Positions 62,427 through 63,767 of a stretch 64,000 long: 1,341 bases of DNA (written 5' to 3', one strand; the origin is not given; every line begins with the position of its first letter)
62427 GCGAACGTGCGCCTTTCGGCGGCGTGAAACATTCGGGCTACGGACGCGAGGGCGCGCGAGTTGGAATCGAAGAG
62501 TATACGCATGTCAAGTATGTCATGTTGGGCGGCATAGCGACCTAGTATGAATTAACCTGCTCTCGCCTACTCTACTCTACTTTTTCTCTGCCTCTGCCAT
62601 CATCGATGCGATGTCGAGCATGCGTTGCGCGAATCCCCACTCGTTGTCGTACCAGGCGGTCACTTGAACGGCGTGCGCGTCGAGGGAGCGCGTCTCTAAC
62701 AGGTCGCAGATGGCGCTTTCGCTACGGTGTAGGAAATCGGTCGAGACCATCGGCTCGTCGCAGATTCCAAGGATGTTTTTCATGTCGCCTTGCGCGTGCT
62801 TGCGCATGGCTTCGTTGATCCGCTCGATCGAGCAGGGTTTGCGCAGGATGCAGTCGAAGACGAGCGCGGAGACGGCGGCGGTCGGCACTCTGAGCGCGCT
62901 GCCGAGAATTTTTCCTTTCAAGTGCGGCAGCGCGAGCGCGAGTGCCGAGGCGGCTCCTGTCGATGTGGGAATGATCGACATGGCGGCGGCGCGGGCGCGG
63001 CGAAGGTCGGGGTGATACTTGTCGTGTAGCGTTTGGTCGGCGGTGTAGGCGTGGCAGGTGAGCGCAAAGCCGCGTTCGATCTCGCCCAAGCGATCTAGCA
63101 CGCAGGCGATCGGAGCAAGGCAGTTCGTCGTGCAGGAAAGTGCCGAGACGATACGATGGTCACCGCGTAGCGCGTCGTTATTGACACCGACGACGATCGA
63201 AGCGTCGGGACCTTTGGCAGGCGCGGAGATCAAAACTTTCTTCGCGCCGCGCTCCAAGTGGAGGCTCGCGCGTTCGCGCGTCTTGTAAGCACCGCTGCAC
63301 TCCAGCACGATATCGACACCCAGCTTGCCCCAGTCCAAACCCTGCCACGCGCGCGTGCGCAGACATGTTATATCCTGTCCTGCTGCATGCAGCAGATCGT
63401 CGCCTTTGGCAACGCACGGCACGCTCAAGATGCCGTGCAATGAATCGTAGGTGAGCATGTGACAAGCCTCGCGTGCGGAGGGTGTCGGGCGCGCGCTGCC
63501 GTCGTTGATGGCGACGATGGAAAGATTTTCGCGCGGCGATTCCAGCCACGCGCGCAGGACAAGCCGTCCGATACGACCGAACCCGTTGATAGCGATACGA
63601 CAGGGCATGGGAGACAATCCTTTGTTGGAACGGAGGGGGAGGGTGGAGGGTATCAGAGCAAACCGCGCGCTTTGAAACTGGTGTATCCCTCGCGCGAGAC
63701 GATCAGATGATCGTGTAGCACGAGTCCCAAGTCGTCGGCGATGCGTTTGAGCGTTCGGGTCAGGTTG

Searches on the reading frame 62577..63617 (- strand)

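Call 44: search_protein_families(library=pfam, proteins=[window:62577-63617:-])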
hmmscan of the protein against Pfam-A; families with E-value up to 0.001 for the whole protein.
window:62577-63617:- (346 aa): 2 families
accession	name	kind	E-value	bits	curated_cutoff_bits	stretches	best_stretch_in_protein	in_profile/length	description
PF02800.25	Gp_dh_C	-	5.5e-47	159.7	24.4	1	167-323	1-158/158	Glyceraldehyde 3-phosphate dehydrogenase, C-terminal domain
PF00044.30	Gp_dh_N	-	5.3e-26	91.3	31.7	1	7-113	2-100/101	Glyceraldehyde 3-phosphate dehydrogenase, NAD binding domain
